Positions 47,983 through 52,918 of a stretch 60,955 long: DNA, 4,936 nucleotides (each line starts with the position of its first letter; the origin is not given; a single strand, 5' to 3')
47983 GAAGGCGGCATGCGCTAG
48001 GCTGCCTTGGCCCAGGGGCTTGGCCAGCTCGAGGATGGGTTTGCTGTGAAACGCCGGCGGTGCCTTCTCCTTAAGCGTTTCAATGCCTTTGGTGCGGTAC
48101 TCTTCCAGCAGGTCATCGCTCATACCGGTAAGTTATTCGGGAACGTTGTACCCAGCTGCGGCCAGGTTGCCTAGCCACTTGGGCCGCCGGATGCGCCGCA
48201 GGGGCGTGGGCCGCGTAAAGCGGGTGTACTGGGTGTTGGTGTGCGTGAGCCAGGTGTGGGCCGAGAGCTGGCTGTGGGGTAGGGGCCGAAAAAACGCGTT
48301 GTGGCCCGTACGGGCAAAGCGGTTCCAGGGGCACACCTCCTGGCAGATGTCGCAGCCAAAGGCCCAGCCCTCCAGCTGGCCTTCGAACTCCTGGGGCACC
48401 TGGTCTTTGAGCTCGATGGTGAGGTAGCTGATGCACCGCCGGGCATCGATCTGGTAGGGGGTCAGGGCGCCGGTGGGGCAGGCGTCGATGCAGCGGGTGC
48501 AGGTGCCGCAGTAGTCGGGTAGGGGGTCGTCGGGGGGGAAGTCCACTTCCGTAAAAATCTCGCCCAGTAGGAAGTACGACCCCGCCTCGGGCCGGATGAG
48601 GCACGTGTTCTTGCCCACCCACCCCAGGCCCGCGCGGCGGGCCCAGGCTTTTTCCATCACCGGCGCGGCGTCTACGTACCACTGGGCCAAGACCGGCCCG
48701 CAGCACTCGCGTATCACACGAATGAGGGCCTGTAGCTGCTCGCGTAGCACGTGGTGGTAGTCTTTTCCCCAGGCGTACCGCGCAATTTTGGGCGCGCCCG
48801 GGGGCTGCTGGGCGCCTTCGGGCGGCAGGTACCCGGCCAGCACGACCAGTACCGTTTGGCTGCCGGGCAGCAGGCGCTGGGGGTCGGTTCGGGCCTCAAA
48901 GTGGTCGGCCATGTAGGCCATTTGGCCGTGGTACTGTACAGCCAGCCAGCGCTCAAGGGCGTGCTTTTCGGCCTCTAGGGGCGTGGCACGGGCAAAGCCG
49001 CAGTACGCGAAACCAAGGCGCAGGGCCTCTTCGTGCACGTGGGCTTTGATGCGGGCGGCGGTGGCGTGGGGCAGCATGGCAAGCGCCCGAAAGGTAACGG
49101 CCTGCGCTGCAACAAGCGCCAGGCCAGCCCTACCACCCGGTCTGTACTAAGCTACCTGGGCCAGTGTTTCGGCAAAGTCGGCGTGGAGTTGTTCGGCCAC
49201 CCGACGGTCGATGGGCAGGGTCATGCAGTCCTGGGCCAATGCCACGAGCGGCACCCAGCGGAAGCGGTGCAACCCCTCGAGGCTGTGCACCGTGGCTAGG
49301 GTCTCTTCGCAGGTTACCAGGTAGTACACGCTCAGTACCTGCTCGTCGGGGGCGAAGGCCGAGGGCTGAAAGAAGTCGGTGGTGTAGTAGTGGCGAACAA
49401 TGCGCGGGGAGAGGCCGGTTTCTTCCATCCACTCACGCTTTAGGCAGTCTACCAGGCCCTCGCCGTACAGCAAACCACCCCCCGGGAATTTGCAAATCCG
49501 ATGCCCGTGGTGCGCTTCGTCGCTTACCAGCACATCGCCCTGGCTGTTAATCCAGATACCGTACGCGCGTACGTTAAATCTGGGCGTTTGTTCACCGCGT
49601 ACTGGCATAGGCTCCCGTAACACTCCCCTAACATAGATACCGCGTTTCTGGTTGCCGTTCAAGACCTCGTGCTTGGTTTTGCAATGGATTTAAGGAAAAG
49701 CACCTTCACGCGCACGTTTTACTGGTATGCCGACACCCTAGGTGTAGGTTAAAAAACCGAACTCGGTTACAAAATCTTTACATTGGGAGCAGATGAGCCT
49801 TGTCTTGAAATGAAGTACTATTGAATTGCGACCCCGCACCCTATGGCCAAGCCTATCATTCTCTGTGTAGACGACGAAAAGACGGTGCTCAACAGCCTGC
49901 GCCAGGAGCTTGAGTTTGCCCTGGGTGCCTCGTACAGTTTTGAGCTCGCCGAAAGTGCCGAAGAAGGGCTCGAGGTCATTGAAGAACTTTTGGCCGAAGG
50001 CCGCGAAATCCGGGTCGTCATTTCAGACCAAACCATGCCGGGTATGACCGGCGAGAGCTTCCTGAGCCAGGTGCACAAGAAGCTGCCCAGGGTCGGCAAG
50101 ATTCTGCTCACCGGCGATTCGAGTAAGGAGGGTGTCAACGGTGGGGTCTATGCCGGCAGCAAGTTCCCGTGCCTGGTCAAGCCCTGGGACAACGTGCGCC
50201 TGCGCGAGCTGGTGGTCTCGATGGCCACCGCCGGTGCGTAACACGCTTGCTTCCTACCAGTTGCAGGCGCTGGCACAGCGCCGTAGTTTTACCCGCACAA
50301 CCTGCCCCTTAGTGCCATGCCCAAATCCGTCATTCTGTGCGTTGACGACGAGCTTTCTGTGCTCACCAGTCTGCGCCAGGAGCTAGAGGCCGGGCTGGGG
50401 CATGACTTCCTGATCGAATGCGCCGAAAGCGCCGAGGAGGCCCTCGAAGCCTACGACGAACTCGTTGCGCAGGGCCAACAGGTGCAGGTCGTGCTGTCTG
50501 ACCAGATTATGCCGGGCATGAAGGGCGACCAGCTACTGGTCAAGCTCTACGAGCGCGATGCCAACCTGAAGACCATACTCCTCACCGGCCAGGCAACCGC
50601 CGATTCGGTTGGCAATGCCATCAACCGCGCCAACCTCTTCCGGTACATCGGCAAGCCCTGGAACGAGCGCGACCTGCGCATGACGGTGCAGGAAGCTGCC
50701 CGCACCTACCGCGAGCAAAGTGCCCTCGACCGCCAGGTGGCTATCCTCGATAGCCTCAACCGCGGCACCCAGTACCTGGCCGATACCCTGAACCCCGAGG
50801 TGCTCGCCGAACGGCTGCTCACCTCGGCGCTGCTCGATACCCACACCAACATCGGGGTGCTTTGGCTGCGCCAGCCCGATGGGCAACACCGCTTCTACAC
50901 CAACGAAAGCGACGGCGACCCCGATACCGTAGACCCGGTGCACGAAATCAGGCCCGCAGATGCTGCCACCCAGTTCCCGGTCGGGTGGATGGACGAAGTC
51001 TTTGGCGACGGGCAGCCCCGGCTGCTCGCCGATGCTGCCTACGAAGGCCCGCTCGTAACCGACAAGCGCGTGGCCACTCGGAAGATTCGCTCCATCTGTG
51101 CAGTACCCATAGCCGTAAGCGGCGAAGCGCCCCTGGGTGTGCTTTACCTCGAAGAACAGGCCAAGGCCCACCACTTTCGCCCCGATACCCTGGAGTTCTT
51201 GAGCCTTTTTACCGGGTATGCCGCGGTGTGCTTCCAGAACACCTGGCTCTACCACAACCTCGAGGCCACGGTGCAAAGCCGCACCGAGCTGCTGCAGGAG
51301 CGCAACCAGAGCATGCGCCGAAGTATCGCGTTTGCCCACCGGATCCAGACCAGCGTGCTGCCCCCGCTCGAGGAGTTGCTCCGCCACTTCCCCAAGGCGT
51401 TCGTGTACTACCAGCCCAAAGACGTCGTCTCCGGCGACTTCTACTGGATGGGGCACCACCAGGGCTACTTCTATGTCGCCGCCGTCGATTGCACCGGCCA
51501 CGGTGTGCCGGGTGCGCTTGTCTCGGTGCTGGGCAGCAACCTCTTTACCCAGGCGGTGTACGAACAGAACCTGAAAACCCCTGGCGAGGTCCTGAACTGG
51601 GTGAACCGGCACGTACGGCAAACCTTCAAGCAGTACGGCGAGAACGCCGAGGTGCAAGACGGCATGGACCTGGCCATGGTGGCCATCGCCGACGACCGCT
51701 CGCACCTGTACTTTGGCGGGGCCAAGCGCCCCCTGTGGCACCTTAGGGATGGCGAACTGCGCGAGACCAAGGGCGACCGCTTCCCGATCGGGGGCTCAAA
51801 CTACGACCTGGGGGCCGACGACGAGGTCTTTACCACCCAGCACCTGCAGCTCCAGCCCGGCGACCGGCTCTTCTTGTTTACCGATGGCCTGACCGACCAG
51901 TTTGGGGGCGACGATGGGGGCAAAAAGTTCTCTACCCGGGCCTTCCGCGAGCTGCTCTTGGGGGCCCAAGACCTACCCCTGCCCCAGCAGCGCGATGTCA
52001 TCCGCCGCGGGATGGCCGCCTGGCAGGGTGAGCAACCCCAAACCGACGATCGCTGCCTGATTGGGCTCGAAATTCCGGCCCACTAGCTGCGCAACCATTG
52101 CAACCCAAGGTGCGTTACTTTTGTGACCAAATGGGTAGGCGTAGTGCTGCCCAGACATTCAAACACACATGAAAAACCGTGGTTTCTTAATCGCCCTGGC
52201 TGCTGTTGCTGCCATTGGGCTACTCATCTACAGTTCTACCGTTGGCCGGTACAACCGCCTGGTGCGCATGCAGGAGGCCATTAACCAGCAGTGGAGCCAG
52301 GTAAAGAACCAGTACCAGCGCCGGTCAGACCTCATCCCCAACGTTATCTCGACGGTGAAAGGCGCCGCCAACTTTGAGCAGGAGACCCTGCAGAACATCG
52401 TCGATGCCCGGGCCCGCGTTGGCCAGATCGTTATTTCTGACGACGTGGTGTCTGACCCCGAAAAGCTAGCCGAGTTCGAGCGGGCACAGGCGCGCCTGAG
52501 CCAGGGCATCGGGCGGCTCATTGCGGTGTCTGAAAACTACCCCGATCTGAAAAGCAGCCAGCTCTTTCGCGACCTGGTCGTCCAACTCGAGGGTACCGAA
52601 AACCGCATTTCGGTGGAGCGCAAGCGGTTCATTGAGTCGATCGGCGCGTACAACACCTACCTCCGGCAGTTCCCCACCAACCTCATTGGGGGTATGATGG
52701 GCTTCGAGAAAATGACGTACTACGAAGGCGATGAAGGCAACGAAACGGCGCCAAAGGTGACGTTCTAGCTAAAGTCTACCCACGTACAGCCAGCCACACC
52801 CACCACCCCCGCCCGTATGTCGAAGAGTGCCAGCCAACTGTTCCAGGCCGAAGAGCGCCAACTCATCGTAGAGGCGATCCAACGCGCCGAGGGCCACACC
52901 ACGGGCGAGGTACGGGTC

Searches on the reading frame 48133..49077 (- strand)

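Call 21: search_protein_families(library=pfam, proteins=[window:48133-49077:-], max_evalue=0.0001)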
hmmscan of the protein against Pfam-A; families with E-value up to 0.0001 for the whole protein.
window:48133-49077:- (314 aa): 4 families
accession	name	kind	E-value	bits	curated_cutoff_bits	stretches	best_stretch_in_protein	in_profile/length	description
PF13484.11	Fer4_16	-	6.9e-23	81.7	30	1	190-252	2-66/66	4Fe-4S double cluster binding domain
PF08331.15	QueG_DUF1730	-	1.2e-19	70.4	25.1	1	63-136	1-76/77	Epoxyqueuosine reductase QueG, DUF1730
PF00037.32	Fer4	-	1.2e-05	25.3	21.1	0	187-206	5-24/24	4Fe-4S binding domain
PF13237.11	Fer4_10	-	5.3e-05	23.5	25.5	0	187-202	6-21/53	4Fe-4S dicluster domain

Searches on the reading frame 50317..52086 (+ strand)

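Call 21: search_protein_families(library=pfam, proteins=[window:50317-52086:+], max_evalue=0.0001)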
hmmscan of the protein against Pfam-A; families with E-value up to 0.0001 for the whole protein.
window:50317-52086:+ (589 aa): 4 families
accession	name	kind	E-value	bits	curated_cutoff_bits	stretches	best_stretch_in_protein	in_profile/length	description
PF07228.17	SpoIIE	-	2.3e-22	80.3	25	1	383-586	3-191/192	Stage II sporulation protein E (SpoIIE)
PF00072.30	Response_reg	-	4.4e-15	56.3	30.2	1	6-124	1-110/111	Response regulator receiver domain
PF13185.12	GAF_2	-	1.2e-08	35.6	28.6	1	160-305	4-134/136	GAF domain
PF01590.32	GAF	-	1.2e-07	32.7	22.4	1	160-304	2-131/133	GAF domain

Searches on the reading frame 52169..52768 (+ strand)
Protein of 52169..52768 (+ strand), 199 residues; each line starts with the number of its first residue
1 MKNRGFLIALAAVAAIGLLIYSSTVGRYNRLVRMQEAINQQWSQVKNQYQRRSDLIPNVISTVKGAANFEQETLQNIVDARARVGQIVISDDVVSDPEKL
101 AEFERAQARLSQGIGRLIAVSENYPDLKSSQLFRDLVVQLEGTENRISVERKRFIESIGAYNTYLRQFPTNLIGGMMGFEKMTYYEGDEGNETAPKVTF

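Call 21: search_protein_families(library=pfam, proteins=[window:52169-52768:+], max_evalue=0.0001)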
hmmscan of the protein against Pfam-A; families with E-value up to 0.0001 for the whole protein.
window:52169-52768:+ (199 aa): 1 family
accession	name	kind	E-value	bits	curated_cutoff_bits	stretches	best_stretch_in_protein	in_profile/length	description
PF04011.17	LemA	-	2.3e-53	180.5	26.2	1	41-199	1-149/149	LemA family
